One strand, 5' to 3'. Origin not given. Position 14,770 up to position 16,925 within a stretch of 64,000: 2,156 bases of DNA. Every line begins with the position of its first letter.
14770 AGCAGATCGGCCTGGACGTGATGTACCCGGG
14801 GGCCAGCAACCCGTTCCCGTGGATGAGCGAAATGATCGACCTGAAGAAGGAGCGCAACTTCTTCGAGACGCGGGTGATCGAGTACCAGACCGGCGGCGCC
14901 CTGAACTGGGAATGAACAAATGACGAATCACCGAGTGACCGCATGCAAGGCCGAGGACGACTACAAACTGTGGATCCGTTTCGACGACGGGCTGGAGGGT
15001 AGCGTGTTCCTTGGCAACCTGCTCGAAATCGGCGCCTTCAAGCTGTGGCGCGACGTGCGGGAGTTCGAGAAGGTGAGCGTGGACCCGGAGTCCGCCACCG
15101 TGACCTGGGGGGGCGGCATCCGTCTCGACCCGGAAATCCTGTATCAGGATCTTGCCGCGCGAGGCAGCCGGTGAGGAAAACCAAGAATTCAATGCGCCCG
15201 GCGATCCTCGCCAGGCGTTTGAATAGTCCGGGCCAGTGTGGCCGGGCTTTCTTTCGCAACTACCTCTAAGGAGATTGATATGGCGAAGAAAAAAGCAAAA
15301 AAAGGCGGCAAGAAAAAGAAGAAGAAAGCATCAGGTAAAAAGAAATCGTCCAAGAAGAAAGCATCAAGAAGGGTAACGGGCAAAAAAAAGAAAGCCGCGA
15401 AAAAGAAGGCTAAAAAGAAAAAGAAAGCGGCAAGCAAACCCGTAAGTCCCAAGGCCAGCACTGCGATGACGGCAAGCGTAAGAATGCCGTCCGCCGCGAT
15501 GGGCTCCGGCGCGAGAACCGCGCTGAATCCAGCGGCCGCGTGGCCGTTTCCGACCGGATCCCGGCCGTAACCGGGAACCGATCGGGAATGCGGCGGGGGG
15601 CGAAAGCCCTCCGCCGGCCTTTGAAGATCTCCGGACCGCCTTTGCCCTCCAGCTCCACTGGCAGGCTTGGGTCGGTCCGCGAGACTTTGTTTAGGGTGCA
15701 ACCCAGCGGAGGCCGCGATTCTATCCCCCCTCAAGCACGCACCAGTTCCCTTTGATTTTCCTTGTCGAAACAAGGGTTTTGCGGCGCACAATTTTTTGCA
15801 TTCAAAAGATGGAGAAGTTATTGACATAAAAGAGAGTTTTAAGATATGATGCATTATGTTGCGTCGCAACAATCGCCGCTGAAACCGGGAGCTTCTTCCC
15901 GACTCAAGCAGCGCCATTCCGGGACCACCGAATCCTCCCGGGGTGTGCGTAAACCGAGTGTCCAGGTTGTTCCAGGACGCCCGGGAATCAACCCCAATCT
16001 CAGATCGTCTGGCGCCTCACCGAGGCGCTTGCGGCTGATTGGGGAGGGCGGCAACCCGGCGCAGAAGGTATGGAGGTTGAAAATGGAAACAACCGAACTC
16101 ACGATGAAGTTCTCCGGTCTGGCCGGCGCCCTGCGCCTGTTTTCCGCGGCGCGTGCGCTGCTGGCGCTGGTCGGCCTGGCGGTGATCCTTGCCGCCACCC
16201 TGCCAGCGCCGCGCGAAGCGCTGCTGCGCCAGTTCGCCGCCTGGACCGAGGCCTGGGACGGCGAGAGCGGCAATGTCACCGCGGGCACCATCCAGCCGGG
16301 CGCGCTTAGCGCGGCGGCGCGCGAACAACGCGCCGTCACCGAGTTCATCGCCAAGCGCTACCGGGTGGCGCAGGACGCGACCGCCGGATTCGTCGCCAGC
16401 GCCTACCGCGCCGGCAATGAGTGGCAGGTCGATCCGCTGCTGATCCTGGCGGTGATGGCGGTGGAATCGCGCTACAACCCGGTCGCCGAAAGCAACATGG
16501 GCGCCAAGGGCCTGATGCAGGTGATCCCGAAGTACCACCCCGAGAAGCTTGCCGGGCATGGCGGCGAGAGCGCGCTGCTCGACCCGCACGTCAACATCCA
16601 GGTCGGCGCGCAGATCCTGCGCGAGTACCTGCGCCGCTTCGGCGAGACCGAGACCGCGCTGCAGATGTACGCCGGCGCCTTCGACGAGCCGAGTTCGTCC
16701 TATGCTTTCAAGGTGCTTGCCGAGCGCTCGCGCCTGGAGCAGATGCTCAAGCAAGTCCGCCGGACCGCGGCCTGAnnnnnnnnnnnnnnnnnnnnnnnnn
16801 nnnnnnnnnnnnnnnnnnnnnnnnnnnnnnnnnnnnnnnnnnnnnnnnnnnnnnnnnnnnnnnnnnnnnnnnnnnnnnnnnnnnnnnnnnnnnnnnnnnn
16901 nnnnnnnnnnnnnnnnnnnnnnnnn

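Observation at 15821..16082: Near-consensus promoter driving a structured RNA of about 225 nt with four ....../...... repeats, upstream of an SLT transglycosylase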

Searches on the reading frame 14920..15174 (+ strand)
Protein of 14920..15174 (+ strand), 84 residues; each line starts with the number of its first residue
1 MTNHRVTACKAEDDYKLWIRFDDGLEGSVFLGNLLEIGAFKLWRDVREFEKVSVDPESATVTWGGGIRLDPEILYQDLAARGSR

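Call 7: search_protein_families(library=pfam, proteins=[window:14920-15174:+])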
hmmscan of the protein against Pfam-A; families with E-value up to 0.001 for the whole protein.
window:14920-15174:+ (84 aa): 1 family
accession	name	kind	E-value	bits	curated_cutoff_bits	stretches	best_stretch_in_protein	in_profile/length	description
PF10387.14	DUF2442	-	2.9e-09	37.4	23.9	1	8-76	3-68/72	Protein of unknown function (DUF2442)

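Call 42: search_protein_families(library=ncbifam, proteins=[window:14920-15174:+], max_evalue=0.01)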
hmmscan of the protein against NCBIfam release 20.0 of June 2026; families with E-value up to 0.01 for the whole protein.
window:14920-15174:+ (84 aa): 1 family
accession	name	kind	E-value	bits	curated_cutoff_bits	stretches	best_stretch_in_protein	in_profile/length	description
NF048016.1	antoxin_DhiA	equivalog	4.8e-05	23.8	200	1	6-74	4-67/160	type II toxin-antitoxin system antitoxin DhiA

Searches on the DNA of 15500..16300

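Call 4: search_rna_families(source=window, start=15500, end=16300, threshold=evalue, max_evalue=10, show_alignments=3)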
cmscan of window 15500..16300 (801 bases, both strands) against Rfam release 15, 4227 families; matches with E-value up to 10: 7.
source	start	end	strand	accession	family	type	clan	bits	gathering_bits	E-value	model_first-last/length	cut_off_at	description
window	15507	15585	-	RF02935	che1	Gene; sRNA;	-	17.4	54.1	5.3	1-91/91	no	che1 RNA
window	15553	15622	+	RF02868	ncS037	Gene; sRNA;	-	16.9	112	3.1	1-152/152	no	Burkholderia sRNA 37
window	15804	15840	+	RF00221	SNORD43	Gene; snRNA; snoRNA; CD-box;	CL00059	15.6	45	3.4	1-64/64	no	Small nucleolar RNA SNORD43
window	15541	15692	+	RF02230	sX11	Gene; sRNA;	-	15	70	3.5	1-138/138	no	Proteobacterial sRNA sX11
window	15512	15668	-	RF01495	ACAT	Cis-reg;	-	14.7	37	2.6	1-147/147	no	Human acetyl-coA cholesterol acyltransferase mRNA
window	15579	15643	+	RF01698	Chloroflexi-1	Gene; sRNA;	-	14.3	80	6.6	1-84/84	no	Chloroflexi-1 RNA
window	15539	15690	+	RF02342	ar7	Gene; sRNA;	-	12.9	60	6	1-145/145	no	Alphaproteobacterial sRNA ar7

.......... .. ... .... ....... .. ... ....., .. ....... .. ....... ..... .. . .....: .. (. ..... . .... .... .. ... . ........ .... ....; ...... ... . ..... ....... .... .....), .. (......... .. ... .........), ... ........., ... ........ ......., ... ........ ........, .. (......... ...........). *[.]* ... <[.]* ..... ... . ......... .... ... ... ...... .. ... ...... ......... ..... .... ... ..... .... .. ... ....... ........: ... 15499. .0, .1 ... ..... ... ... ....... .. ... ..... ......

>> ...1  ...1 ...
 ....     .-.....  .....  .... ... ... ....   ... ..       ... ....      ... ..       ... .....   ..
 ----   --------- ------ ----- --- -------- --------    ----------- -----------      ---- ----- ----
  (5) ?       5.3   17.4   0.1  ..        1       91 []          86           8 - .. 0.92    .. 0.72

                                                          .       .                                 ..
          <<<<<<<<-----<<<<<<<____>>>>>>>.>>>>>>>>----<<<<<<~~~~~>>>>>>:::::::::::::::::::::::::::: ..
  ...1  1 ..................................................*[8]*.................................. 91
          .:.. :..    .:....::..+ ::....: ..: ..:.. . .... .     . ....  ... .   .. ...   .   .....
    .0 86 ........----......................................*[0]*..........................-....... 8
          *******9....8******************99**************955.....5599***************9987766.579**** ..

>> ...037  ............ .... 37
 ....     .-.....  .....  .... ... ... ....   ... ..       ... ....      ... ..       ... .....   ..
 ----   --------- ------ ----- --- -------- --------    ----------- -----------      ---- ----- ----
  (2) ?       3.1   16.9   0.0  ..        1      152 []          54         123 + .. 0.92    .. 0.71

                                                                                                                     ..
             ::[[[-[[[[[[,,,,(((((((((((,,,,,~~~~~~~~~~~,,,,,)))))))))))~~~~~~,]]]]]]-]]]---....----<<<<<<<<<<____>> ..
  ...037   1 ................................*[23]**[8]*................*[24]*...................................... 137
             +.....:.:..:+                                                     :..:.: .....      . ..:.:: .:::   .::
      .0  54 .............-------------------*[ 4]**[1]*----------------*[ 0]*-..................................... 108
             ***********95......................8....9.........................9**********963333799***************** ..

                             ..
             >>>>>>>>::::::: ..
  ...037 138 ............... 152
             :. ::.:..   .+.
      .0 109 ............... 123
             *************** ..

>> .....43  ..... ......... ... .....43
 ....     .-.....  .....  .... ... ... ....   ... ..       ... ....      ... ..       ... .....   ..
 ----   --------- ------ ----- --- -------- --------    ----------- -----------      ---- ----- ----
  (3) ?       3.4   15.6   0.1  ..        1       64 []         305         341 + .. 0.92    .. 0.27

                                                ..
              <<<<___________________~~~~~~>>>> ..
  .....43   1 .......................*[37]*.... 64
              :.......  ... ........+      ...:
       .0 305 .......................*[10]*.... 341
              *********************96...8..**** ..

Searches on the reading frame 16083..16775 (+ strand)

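Call 7: search_protein_families(library=pfam, proteins=[window:16083-16775:+])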
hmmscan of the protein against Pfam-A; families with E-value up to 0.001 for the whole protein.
window:16083-16775:+ (230 aa): 1 family
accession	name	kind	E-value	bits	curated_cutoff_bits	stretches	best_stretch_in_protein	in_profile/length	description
PF01464.25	SLT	-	9.8e-18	64.3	21.3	1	109-197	5-95/117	Transglycosylase SLT domain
